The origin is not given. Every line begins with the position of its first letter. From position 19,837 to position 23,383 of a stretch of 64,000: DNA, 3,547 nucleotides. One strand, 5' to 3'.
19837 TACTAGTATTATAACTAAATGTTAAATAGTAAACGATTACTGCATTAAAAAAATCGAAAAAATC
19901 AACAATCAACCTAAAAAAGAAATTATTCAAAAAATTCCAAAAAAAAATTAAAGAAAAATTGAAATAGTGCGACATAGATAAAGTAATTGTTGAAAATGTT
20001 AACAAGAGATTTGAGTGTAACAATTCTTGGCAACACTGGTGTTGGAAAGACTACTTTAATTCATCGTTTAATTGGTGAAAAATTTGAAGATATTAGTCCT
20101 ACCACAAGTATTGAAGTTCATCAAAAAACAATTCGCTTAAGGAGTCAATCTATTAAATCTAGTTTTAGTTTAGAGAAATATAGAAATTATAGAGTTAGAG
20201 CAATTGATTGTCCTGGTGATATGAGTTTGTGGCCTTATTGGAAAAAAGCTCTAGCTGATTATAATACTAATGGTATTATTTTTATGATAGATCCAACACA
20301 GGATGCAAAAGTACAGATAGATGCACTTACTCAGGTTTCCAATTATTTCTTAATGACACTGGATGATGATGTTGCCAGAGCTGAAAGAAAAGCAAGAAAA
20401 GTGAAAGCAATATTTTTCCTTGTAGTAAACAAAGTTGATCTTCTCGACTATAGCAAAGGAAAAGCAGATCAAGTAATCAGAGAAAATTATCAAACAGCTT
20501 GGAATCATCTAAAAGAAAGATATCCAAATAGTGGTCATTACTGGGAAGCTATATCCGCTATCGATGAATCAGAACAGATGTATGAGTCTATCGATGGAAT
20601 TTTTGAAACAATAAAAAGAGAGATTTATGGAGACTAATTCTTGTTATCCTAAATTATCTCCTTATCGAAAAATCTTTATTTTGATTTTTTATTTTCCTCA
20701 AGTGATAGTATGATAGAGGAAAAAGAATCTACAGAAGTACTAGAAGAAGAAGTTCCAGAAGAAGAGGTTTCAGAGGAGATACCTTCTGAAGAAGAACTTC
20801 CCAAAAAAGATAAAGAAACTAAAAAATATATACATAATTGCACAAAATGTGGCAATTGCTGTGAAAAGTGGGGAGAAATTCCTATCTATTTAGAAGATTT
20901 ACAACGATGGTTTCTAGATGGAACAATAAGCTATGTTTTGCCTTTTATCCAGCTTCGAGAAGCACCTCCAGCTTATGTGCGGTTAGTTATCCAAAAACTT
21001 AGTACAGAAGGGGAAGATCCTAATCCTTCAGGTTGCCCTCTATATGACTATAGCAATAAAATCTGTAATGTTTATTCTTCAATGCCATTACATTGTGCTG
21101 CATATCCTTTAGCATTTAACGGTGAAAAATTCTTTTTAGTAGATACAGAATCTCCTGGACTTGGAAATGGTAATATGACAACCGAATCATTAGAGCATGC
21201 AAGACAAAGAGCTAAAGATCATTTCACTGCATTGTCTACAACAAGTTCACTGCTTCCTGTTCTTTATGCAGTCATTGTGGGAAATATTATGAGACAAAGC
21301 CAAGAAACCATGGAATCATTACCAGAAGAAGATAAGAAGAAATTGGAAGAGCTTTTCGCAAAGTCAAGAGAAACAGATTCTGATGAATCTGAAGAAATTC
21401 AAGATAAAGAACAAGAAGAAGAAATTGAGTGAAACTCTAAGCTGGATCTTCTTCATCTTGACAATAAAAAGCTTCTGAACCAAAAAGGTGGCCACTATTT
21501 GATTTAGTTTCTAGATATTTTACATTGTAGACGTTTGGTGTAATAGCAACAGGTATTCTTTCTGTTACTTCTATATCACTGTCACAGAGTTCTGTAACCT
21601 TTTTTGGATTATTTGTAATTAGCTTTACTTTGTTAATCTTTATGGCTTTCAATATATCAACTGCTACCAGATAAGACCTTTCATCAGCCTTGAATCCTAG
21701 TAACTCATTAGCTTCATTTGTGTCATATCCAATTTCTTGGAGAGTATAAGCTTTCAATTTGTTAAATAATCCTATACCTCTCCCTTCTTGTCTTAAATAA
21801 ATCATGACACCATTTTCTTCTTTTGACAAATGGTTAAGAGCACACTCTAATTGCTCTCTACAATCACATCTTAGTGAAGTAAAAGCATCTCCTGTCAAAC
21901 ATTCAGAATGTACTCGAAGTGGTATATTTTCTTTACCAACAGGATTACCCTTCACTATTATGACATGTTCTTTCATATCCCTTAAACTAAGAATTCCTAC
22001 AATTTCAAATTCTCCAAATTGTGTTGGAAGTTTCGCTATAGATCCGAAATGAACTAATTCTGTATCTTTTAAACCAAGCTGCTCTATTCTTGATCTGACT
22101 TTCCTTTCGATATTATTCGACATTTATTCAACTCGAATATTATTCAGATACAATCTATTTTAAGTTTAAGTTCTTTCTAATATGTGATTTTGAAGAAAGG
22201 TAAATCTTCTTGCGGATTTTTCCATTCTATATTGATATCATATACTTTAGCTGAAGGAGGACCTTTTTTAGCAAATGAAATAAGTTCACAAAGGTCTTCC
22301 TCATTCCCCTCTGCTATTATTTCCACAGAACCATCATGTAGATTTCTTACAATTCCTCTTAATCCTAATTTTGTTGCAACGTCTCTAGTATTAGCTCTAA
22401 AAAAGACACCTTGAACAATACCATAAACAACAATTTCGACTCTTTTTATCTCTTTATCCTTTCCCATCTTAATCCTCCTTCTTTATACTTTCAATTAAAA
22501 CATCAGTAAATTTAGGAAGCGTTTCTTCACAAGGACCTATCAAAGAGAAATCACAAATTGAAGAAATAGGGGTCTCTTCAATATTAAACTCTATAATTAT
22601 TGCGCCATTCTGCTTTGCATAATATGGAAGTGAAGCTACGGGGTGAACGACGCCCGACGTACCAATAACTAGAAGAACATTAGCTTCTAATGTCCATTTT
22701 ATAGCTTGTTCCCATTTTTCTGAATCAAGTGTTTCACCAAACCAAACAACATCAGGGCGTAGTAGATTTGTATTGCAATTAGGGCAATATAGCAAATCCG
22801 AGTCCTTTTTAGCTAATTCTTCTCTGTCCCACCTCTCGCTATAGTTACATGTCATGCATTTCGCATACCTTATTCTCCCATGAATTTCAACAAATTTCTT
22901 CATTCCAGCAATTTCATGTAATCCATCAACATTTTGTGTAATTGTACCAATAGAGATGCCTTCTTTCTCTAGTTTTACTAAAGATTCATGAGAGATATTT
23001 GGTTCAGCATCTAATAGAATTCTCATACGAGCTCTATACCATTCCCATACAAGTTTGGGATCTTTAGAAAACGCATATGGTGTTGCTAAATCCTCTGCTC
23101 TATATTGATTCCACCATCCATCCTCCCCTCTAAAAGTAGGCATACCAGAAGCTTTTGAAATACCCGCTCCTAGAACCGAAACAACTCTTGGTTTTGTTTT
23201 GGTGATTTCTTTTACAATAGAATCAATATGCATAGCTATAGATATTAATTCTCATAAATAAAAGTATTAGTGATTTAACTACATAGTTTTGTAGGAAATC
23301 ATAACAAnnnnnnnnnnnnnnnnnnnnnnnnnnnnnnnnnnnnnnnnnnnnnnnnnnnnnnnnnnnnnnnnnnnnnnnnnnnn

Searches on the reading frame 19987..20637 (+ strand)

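Call 38: search_protein_families(library=pfam, proteins=[window:19987-20637:+], max_evalue=0.00001)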
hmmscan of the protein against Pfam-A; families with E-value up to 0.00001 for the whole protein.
window:19987-20637:+ (216 aa): 6 families
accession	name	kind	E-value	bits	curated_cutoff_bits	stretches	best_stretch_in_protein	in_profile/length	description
PF00025.27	Arf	-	7.8e-10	38.9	22.3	1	3-153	9-128/174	ADP-ribosylation factor family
PF00009.33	GTP_EFTU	-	2.2e-09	37.6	26.5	1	10-175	5-154/188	Elongation factor Tu GTP binding domain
PF09439.16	SRPRB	-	6.5e-08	32.6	25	1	10-169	5-135/178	Signal recognition particle receptor beta subunit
PF01926.29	MMR_HSR1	-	1.5e-07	31.9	21.9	1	11-115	2-97/113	50S ribosome-binding GTPase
PF08477.19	Roc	-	5.3e-07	30.3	27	1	11-53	2-46/119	Ras of Complex, Roc, domain of DAPkinase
PF00071.28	Ras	-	5.5e-07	29.7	21.6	0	11-57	2-49/162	Ras family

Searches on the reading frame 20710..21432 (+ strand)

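Call 38: search_protein_families(library=pfam, proteins=[window:20710-21432:+], max_evalue=0.00001)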
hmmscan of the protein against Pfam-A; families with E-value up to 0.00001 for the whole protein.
window:20710-21432:+ (240 aa): 1 family
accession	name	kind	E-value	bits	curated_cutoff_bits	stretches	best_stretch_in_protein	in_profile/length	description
PF03692.20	CxxCxxCC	-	1.5e-06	29.3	23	0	43-135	1-72/85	Putative zinc- or iron-chelating domain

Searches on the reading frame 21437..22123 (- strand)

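Call 38: search_protein_families(library=pfam, proteins=[window:21437-22123:-], max_evalue=0.00001)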
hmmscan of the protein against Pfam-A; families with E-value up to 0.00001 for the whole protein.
window:21437-22123:- (228 aa): 1 family
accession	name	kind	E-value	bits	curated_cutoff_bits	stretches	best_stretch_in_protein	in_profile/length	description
PF00925.25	GTP_cyclohydro2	-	2.2e-57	193.7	23.3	1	30-191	6-165/165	GTP cyclohydrolase II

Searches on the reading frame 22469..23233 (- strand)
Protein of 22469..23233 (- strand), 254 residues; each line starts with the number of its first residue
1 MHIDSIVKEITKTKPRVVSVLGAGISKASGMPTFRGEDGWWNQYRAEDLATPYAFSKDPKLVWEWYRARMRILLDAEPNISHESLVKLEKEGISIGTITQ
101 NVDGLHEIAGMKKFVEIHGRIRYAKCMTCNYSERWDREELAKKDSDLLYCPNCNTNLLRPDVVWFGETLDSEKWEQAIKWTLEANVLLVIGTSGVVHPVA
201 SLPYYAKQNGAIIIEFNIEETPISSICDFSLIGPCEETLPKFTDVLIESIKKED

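Call 38: search_protein_families(library=pfam, proteins=[window:22469-23233:-], max_evalue=0.00001)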
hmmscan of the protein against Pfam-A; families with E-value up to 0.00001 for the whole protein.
window:22469-23233:- (254 aa): 1 family
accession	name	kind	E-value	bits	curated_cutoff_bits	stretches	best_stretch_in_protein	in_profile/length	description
PF02146.23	SIR2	-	2.7e-50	171.3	24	1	22-198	1-180/180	Sir2 family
